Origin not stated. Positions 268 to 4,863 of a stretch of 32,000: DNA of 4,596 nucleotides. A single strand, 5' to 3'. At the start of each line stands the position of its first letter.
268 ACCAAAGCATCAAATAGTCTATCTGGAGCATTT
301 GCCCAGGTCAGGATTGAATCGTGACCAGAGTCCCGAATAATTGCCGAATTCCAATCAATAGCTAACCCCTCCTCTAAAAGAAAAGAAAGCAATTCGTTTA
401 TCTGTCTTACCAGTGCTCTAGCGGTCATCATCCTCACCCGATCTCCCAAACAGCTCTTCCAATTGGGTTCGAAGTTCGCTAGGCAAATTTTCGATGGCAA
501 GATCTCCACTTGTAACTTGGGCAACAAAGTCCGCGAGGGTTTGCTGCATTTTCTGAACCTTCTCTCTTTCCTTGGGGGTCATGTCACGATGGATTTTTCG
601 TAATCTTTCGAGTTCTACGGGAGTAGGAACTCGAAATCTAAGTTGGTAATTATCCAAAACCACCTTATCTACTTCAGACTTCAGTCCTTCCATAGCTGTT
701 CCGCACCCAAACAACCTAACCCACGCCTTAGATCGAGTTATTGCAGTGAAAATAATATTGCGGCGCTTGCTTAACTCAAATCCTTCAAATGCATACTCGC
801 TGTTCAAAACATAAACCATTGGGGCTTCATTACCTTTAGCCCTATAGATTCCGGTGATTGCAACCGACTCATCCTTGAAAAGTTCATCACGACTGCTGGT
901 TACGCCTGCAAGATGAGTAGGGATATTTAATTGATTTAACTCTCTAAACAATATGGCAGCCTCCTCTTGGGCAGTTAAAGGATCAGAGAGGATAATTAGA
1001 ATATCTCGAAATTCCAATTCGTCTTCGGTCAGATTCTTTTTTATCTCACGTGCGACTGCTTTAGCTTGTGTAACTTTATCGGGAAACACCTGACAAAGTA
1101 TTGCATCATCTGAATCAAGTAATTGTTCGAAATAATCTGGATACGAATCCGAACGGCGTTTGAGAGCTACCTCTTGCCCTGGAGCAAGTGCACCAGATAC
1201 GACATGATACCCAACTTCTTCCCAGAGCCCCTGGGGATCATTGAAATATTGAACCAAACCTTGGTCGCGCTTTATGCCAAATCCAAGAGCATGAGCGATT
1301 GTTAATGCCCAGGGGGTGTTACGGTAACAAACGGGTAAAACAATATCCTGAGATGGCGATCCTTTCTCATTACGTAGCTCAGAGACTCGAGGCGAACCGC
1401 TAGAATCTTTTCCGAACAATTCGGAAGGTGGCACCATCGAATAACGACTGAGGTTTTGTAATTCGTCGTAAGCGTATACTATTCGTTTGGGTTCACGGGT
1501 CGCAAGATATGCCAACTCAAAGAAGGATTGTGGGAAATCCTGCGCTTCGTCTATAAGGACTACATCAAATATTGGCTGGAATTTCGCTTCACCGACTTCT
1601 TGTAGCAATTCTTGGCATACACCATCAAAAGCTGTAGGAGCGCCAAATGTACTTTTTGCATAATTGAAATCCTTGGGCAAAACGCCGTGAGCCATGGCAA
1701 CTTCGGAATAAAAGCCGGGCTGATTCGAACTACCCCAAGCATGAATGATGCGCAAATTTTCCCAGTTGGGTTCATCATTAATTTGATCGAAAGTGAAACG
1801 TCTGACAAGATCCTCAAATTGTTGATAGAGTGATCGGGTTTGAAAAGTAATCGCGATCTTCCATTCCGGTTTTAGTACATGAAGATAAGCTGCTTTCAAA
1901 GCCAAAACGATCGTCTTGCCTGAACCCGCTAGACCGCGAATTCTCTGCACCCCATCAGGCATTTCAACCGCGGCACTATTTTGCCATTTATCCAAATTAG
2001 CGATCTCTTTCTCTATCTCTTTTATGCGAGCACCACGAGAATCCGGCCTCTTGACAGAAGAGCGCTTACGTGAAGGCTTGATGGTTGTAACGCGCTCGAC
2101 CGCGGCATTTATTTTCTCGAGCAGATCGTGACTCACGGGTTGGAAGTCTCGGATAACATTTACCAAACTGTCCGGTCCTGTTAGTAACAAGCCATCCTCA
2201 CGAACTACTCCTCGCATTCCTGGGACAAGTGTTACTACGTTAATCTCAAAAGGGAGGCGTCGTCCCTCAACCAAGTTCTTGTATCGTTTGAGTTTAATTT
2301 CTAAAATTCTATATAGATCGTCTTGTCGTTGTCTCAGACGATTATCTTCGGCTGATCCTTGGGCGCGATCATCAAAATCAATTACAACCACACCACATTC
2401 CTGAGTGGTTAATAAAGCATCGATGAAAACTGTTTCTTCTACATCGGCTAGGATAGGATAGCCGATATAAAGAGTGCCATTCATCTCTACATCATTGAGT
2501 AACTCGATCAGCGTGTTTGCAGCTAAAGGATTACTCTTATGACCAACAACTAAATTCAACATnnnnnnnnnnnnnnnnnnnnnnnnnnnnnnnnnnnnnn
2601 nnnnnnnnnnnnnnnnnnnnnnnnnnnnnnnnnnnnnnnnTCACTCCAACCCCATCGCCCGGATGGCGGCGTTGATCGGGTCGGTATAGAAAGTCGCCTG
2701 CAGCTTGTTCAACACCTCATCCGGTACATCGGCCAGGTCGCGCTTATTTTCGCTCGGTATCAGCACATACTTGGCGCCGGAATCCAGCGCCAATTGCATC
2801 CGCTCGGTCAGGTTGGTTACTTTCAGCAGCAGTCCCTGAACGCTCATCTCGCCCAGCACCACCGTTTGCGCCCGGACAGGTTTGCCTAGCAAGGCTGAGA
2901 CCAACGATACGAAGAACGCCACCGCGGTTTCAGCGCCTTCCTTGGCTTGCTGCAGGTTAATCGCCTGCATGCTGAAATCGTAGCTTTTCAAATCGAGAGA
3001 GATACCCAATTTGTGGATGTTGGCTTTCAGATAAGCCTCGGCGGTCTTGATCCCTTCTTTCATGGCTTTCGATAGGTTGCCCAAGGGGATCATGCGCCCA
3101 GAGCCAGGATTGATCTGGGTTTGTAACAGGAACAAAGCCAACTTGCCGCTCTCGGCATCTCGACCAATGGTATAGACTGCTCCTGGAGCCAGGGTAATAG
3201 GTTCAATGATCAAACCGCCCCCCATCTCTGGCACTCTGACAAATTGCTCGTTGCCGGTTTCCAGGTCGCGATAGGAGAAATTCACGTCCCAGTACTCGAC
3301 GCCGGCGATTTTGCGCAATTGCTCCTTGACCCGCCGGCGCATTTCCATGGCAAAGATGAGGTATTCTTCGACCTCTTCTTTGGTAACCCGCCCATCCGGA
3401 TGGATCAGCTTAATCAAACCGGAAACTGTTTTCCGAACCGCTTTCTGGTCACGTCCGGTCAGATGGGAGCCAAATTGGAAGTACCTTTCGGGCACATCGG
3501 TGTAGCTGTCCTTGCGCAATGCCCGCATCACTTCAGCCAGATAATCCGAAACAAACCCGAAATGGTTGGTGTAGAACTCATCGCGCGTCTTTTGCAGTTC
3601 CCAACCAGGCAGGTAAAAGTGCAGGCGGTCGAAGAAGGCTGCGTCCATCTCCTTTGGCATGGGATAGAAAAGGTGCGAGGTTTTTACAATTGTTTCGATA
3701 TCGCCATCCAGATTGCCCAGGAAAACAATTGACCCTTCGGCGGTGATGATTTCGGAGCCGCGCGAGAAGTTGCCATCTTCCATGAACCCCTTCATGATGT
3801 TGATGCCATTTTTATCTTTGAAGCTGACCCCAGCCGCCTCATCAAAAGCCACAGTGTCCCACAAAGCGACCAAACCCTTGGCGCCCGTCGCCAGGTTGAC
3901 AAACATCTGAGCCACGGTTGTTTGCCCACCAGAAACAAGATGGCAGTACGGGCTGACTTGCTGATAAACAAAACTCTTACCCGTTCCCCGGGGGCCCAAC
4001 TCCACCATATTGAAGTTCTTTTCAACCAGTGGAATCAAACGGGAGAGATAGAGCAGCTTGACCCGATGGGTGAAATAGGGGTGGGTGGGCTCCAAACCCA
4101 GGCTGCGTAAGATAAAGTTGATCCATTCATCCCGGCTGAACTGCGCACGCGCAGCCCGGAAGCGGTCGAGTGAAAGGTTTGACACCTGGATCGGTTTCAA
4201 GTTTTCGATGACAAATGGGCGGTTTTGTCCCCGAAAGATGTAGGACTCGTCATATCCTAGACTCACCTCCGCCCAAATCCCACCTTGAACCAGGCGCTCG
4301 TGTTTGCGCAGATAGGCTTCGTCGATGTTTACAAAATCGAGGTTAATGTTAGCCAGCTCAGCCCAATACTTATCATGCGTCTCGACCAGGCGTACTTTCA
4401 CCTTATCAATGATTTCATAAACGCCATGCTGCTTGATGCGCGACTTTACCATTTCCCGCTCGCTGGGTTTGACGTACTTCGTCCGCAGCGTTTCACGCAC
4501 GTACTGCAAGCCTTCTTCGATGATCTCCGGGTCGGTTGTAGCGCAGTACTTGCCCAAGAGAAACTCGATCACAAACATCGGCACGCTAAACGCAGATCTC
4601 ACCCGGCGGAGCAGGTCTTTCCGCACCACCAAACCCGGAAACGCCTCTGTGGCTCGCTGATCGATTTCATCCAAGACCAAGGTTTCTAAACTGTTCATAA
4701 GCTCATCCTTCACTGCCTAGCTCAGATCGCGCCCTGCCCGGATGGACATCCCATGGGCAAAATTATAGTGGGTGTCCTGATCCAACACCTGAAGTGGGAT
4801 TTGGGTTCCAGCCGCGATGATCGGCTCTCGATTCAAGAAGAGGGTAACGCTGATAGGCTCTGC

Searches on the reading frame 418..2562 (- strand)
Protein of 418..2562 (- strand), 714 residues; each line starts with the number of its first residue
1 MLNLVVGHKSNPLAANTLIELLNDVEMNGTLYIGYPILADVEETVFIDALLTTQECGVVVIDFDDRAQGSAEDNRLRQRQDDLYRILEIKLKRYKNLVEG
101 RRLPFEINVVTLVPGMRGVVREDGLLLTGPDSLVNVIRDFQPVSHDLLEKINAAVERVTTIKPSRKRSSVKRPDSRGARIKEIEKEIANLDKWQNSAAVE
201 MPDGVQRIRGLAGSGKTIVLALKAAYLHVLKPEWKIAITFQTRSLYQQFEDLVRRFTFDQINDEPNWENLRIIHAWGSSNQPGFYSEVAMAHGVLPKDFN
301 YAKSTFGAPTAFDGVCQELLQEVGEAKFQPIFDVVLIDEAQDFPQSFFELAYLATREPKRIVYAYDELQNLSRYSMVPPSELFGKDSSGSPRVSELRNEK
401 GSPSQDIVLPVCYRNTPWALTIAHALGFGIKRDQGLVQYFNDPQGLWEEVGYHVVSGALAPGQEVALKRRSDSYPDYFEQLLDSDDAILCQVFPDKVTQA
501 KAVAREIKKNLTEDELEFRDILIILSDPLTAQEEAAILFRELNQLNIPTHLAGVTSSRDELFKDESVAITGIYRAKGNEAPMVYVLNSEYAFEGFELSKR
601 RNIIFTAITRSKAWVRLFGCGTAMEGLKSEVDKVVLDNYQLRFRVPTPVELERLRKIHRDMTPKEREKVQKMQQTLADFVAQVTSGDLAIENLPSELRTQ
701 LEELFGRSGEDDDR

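Call 5: search_protein_families(library=pfam, proteins=[window:418-2562:-])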
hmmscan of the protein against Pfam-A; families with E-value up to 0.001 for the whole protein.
window:418-2562:- (714 aa): 2 families
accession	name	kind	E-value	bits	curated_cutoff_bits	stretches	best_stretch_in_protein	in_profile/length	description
PF13538.12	UvrD_C_2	-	1.6e-10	41.1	27.4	1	569-617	4-51/52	UvrD-like helicase C-terminal domain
PF00580.27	UvrD-helicase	-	0.00033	20.8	23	0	195-240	5-53/271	UvrD/REP helicase N-terminal domain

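Call 6: search_protein_families(library=padloc, proteins=[window:418-2562:-])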
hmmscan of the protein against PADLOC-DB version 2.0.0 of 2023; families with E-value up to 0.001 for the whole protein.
window:418-2562:- (714 aa): 6 families
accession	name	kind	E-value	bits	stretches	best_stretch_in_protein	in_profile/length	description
PDLC03002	Helicase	-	2.6e-240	797.4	1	1-706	1-705/707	-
PDLC01087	C3a187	-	1.7e-17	61.5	2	184-372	191-360/559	NERD+UvrD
PDLC00132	GajB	-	3e-05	20.9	0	196-242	9-56/625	UrvD helicase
PDLC00144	GajB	-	0.00021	18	0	479-549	256-324/559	UrvD helicase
PDLC00103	GajB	-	0.00026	18.1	0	481-550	309-376/612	UrvD helicase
PDLC02350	AbiO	-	0.00081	16.3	0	331-373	257-300/468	AbiO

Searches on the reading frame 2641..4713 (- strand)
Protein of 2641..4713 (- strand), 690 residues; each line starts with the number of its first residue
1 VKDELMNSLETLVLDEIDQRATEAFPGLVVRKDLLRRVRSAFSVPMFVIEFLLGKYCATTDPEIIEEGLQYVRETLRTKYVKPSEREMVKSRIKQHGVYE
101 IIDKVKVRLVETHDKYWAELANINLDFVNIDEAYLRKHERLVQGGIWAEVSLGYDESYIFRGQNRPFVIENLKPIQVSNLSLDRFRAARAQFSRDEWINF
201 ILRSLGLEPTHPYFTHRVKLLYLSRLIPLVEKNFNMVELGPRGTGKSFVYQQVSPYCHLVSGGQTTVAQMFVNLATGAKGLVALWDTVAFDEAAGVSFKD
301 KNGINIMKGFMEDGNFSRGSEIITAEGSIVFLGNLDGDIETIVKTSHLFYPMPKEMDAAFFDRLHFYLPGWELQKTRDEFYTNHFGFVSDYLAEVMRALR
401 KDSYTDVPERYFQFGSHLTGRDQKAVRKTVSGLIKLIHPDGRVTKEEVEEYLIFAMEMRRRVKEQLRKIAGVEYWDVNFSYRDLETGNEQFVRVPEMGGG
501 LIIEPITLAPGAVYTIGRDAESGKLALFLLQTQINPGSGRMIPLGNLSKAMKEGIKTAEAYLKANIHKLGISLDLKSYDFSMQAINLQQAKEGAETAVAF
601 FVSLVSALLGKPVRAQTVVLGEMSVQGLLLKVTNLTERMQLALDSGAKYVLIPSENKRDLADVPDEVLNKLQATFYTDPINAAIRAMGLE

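Call 5: search_protein_families(library=pfam, proteins=[window:2641-4713:-])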
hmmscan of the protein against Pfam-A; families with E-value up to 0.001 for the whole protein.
window:2641-4713:- (690 aa): 4 families
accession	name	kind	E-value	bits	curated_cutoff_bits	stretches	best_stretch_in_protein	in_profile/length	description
PF13337.12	BrxL_ATPase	-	2.7e-133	444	25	1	167-480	1-313/313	Lon-like protease BrxL-like, ATPase domain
PF20442.3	BrxL_N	-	4.5e-45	153.3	28.2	1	23-154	1-132/132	BREX system Lon protease-like protein BrxL N-terminal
PF05362.19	Lon_C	-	1.1e-22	81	21.1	1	528-675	43-191/205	Lon protease (S16) C-terminal proteolytic domain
PF13541.12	ChlI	-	3.5e-05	24.1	27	1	555-656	22-121/121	Subunit ChlI of Mg-chelatase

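Call 6: search_protein_families(library=padloc, proteins=[window:2641-4713:-])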
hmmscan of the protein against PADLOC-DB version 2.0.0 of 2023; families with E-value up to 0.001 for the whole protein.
window:2641-4713:- (690 aa): 5 families
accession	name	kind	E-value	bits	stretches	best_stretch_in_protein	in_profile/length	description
PDLC02506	BrxL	-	2.1e-281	933.2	1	14-689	5-679/680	BrxL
PDLC02508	BrxL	-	6.6e-187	620.9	1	15-496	2-479/698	BrxL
PDLC02509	BrxL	-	1.6e-128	427.7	2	163-490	195-526/535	BrxL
PDLC02505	BrxL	-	1e-69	233.7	1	16-474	3-468/482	BrxL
PDLC02507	BrxL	-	6e-60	201.4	1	21-471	18-465/482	BrxL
